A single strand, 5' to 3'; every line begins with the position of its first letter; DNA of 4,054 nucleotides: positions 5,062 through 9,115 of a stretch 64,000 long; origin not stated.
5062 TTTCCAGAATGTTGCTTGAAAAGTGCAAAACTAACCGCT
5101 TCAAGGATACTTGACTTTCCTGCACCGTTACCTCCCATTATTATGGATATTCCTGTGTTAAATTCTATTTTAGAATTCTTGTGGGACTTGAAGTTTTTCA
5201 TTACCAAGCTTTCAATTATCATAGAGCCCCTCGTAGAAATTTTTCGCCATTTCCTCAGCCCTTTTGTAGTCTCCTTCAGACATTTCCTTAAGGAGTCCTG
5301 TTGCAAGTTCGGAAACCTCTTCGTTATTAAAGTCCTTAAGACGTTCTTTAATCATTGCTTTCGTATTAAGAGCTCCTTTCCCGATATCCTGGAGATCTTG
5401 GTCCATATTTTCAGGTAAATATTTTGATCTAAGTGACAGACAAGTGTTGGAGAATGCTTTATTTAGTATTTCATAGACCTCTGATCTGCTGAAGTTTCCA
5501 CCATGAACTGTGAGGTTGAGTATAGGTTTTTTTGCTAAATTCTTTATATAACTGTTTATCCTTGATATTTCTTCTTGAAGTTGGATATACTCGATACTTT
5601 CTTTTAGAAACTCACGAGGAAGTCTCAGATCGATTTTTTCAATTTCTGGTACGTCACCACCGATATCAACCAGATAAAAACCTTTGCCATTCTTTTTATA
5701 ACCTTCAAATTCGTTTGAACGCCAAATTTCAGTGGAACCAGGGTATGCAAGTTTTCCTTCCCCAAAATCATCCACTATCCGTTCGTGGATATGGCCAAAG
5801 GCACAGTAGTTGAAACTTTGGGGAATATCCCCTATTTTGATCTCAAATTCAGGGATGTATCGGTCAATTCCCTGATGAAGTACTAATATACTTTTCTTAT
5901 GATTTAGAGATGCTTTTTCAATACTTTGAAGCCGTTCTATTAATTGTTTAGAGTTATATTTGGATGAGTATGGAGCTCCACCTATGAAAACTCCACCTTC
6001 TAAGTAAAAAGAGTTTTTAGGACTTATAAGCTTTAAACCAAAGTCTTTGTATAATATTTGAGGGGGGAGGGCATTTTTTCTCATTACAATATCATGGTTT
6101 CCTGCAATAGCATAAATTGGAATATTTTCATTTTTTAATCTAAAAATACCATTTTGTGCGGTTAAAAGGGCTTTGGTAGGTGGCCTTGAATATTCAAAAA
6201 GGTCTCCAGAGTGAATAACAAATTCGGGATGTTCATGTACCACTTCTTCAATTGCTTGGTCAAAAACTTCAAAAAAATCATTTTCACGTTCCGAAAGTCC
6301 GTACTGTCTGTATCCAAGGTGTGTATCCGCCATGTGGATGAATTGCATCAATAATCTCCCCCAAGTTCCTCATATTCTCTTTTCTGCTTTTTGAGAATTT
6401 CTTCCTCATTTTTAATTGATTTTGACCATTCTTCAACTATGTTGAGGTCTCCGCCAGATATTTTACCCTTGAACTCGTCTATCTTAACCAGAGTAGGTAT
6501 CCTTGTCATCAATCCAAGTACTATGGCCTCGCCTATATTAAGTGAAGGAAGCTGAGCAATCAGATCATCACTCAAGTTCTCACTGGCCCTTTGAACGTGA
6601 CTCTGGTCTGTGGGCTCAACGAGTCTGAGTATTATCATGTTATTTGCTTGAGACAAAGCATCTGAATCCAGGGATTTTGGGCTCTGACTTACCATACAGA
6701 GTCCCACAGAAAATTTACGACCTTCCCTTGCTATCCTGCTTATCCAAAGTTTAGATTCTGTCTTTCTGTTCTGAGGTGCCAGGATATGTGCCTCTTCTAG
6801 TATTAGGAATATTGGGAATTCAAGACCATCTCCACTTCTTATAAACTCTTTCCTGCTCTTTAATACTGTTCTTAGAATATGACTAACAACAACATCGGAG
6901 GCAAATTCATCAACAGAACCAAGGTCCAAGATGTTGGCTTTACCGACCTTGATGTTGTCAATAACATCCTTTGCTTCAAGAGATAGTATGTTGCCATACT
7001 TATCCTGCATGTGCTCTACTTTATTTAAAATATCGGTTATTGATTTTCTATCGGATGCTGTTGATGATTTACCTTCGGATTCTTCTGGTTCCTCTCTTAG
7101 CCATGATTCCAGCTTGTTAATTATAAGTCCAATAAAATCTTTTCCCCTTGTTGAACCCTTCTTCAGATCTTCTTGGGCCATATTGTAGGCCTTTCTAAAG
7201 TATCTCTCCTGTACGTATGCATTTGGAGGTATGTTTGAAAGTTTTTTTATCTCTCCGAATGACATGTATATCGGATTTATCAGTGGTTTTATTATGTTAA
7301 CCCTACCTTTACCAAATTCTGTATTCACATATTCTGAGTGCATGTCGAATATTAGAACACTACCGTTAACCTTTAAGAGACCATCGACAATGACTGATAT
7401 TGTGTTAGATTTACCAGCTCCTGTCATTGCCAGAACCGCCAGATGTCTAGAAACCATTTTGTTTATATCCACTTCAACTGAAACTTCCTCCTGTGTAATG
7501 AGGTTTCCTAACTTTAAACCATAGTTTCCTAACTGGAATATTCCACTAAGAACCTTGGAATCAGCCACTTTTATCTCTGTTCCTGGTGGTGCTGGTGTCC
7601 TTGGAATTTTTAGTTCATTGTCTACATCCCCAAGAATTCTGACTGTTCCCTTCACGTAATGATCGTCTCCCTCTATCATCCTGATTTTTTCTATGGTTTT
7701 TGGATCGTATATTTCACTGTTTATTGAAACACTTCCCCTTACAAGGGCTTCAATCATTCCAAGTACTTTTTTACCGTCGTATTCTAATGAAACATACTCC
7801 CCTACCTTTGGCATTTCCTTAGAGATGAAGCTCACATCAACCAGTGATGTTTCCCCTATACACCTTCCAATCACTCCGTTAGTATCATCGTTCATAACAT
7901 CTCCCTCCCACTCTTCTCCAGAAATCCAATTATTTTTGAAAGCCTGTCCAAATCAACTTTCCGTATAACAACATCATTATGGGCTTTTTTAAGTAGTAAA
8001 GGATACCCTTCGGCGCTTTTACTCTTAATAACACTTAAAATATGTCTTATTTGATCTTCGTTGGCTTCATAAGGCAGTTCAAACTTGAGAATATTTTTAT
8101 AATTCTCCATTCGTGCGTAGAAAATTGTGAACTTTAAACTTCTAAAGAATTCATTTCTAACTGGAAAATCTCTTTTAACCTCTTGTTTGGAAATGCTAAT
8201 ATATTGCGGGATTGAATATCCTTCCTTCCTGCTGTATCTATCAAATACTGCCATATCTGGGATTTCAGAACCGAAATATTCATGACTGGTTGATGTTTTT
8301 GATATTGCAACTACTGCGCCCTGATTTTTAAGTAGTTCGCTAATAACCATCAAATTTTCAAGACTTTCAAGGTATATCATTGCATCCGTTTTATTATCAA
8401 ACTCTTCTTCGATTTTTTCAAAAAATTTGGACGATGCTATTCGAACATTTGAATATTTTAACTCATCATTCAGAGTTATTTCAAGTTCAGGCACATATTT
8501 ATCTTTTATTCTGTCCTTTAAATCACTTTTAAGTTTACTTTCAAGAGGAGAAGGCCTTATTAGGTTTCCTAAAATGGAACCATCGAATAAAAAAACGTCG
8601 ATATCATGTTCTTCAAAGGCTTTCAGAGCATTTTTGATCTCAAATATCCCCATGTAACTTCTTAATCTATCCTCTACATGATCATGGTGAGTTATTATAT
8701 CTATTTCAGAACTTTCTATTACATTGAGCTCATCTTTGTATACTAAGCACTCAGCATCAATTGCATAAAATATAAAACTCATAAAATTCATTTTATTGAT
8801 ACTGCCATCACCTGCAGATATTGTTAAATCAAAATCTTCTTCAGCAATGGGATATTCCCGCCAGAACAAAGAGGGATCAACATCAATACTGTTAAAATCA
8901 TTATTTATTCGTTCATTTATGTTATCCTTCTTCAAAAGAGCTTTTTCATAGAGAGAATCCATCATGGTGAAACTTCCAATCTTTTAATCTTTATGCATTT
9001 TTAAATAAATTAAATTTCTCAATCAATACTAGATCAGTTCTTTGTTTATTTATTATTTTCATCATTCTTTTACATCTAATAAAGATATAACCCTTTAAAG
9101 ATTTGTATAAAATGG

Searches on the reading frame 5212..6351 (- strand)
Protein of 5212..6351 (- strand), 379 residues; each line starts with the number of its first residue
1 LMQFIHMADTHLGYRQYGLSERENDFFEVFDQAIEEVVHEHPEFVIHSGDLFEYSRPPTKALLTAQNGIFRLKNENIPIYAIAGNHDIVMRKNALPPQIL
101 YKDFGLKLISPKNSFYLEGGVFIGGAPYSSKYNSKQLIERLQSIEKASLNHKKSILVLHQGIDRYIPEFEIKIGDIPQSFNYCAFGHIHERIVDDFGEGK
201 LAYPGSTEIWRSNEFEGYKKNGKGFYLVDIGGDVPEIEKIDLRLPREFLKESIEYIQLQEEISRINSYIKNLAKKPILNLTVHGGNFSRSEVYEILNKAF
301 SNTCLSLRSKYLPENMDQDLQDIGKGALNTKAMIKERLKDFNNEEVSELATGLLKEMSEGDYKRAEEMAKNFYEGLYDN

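Call 45: search_protein_families(library=pfam, proteins=[window:5212-6351:-], max_evalue=0.00001)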
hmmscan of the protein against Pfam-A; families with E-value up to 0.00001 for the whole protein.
window:5212-6351:- (379 aa): 2 families
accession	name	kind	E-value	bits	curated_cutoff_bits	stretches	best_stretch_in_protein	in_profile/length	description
PF00149.33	Metallophos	-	1.3e-13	52.3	21.5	1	2-190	1-190/191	Calcineurin-like phosphoesterase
PF12850.12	Metallophos_2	-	4.5e-10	40.2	27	1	2-213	1-141/154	Calcineurin-like phosphoesterase superfamily domain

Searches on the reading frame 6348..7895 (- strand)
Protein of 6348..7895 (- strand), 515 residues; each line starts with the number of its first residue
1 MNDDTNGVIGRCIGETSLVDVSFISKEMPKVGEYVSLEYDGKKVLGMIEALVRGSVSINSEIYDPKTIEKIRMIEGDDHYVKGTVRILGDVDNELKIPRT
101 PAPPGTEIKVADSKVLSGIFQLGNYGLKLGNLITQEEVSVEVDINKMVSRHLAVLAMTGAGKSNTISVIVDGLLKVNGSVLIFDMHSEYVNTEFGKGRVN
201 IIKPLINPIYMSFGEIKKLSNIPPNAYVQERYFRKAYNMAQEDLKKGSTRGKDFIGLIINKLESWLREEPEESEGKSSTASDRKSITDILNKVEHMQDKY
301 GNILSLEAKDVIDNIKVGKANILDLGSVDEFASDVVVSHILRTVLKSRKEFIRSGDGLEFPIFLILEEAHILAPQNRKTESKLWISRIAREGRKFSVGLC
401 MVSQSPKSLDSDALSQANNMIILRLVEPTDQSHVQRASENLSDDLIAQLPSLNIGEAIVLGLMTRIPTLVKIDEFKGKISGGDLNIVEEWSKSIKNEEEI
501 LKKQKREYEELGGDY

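Call 45: search_protein_families(library=pfam, proteins=[window:6348-7895:-], max_evalue=0.00001)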
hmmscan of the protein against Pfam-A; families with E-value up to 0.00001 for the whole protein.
window:6348-7895:- (515 aa): 3 families
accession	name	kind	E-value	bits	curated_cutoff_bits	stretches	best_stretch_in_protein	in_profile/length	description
PF01935.23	DUF87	-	1.7e-51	175.9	23.2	1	128-344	2-220/220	Helicase HerA, central domain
PF09378.16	HAS-barrel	-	3.4e-14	53.2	25.2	1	9-93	1-90/90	HAS barrel domain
PF05872.18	HerA_C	-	2.9e-06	26.7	22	0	359-464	255-366/502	Helicase HerA-like C-terminal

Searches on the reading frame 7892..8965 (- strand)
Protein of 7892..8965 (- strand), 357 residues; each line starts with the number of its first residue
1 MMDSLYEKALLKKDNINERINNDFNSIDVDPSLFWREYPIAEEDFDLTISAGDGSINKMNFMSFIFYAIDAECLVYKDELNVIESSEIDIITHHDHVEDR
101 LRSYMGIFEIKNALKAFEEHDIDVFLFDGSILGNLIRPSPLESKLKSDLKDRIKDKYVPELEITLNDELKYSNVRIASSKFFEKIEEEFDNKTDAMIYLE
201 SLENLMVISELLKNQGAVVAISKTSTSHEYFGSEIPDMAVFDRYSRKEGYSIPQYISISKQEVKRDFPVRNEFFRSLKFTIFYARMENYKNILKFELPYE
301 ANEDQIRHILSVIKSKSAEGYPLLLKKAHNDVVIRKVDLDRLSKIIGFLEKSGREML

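Call 45: search_protein_families(library=pfam, proteins=[window:7892-8965:-], max_evalue=0.00001)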
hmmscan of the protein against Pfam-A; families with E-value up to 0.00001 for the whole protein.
window:7892-8965:- (357 aa): 1 family
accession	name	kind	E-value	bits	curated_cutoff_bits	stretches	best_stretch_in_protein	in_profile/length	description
PF09376.16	NurA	-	3.3e-30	105.8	21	1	48-334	2-254/254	NurA domain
